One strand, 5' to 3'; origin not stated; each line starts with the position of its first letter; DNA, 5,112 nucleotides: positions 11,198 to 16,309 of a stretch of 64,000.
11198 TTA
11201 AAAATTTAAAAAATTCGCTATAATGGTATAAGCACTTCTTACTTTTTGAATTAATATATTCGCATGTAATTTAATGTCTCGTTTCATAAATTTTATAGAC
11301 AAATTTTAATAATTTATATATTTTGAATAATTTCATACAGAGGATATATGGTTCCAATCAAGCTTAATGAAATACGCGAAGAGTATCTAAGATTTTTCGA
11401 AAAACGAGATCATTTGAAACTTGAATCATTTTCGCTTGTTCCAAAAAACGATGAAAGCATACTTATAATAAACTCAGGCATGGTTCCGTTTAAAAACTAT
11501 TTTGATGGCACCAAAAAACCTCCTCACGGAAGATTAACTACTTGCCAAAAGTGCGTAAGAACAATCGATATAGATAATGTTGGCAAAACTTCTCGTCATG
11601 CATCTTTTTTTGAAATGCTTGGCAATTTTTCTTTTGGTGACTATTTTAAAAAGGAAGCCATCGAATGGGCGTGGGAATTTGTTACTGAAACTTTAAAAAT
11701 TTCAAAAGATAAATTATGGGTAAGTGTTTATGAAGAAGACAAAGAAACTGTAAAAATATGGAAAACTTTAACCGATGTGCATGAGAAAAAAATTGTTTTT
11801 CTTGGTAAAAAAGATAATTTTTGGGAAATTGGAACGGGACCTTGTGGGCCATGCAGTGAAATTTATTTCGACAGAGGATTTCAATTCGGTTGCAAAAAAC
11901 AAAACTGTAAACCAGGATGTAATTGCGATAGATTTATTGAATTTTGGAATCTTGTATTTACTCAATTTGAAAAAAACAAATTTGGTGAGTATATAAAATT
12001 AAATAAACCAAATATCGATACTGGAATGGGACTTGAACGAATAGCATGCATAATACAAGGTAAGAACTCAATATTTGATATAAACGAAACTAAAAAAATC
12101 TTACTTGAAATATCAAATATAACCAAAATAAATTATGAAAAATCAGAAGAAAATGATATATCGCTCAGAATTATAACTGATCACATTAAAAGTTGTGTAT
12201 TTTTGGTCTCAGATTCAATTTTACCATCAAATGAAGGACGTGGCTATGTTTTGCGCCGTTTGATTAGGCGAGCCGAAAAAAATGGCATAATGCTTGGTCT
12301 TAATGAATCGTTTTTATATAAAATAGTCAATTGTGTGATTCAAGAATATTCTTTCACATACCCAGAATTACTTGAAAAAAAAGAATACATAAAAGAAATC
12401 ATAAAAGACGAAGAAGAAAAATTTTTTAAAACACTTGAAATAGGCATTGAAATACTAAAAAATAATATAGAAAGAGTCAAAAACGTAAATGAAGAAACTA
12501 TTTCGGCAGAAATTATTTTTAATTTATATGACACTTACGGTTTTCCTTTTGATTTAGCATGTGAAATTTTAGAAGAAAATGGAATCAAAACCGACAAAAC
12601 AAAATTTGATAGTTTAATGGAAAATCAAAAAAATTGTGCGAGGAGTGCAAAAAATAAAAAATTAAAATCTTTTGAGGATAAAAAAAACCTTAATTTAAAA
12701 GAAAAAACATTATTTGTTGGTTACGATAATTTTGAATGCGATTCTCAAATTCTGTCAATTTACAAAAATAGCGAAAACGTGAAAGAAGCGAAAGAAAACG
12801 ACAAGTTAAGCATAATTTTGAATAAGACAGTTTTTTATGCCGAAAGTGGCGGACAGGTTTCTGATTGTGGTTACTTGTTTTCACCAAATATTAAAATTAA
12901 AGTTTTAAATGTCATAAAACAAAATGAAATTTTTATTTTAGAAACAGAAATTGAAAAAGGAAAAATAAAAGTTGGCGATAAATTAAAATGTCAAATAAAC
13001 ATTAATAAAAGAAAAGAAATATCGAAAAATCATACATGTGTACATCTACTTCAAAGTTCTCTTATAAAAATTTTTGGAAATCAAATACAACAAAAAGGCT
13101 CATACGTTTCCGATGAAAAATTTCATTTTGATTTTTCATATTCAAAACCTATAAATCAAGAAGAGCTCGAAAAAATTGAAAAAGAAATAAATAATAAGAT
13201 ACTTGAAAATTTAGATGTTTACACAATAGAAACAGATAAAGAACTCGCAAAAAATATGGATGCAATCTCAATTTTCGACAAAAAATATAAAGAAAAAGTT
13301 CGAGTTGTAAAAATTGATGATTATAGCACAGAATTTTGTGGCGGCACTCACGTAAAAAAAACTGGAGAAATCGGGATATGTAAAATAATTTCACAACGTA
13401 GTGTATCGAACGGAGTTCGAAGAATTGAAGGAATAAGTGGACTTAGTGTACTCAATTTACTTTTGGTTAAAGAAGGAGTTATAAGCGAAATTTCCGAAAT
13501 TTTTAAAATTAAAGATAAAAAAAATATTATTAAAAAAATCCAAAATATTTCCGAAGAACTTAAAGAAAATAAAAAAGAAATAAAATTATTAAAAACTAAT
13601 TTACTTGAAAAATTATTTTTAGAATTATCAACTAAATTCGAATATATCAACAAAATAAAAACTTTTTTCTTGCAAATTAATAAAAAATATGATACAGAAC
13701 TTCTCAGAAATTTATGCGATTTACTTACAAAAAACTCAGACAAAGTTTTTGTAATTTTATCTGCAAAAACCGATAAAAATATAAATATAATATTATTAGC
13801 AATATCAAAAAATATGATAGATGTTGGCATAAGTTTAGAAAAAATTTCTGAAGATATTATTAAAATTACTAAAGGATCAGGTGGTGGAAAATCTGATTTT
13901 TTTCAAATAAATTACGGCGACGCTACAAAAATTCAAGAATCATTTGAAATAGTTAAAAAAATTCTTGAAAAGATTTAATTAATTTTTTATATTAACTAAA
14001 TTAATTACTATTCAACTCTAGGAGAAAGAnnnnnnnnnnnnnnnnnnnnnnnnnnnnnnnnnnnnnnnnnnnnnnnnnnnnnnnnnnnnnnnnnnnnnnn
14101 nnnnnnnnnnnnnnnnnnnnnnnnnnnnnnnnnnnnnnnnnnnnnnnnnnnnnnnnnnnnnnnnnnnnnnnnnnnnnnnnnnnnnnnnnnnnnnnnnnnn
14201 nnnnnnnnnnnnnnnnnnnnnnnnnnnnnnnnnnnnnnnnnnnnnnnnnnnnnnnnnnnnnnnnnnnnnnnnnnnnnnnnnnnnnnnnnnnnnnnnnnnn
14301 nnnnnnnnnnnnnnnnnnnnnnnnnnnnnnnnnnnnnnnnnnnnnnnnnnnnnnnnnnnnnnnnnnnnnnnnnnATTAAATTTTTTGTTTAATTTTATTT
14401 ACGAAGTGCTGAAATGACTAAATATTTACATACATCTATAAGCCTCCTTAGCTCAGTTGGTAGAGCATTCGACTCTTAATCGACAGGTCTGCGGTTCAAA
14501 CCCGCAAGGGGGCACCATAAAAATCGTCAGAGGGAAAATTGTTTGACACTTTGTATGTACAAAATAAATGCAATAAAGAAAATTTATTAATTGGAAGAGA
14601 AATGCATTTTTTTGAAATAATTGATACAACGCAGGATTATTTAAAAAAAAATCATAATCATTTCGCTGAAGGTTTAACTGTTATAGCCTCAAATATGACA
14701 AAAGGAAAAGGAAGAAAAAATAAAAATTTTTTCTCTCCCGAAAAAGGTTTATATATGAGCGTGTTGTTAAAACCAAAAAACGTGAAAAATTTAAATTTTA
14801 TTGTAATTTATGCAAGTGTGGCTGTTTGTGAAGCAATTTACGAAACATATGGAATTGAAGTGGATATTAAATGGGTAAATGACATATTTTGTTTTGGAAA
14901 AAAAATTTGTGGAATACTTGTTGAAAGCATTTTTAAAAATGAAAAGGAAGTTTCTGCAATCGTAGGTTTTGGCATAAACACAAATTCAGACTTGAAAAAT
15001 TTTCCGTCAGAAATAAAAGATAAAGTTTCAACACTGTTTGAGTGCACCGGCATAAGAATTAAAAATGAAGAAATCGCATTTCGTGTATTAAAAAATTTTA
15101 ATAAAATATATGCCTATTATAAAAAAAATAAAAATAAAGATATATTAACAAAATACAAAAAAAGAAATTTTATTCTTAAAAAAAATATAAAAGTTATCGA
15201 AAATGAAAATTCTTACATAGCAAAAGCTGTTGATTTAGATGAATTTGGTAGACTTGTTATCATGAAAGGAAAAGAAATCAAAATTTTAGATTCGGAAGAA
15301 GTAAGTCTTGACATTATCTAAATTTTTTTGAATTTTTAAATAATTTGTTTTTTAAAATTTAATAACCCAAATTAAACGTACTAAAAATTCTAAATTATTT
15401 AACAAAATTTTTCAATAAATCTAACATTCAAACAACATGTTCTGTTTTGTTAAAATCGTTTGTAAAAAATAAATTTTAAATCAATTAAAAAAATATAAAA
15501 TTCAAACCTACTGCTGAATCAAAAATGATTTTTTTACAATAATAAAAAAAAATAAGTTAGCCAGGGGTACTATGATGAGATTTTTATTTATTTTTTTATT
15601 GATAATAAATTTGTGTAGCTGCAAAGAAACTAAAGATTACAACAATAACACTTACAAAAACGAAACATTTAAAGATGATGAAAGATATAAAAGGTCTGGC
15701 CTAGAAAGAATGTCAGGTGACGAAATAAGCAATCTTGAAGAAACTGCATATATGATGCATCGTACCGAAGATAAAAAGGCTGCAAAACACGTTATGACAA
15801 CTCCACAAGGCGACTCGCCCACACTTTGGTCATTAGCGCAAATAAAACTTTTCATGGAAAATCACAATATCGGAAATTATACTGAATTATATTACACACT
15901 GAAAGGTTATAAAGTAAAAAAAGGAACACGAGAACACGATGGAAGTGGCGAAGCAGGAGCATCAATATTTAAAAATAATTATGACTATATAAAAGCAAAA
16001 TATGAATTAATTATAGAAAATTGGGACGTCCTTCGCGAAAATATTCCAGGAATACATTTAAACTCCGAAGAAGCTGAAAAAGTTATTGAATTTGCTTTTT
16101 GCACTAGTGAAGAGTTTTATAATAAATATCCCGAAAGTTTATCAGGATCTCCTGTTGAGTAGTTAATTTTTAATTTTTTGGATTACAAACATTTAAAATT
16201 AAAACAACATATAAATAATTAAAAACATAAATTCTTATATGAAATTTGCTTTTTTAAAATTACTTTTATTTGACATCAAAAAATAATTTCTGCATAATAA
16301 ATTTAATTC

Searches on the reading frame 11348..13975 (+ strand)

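Call 23: search_protein_families(library=pfam, proteins=[window:11348-13975:+], max_evalue=0.00001)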
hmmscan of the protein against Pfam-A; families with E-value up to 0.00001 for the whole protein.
window:11348-13975:+ (876 aa): 3 families
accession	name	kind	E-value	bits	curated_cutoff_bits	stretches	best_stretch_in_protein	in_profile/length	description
PF01411.24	tRNA-synt_2c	-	1.4e-190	635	30.3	1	8-552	1-550/552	tRNA synthetases class II (A)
PF07973.19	tRNA_SAD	-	1.1e-14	54.6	24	1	651-694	1-44/44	Threonyl and Alanyl tRNA synthetase second additional domain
PF02272.25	DHHA1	-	1e-06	29.6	25.9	1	774-874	6-101/102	DHHA1 domain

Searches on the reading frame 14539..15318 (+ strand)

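Call 23: search_protein_families(library=pfam, proteins=[window:14539-15318:+], max_evalue=0.00001)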
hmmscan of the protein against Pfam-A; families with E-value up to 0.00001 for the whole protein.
window:14539-15318:+ (260 aa): 1 family
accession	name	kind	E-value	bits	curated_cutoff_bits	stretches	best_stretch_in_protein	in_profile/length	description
PF03099.24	BPL_LplA_LipB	-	2.3e-19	70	21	1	25-147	2-133/133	Biotin/lipoate A/B protein ligase family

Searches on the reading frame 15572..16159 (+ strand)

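Call 23: search_protein_families(library=pfam, proteins=[window:15572-16159:+], max_evalue=0.00001)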
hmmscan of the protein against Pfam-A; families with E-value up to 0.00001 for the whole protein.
window:15572-16159:+ (196 aa): 0 families

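Call 72: search_protein_families(library=ncbifam, proteins=[window:15572-16159:+], max_evalue=0.01)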
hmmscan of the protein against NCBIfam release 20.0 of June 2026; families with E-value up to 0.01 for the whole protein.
window:15572-16159:+ (196 aa): 1 family
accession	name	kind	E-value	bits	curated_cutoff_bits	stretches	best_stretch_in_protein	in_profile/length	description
NF053772.1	BSAP5b_fam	equivalog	0.00028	20.3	380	1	5-100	7-103/418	BSAP5b family pore-forming toxin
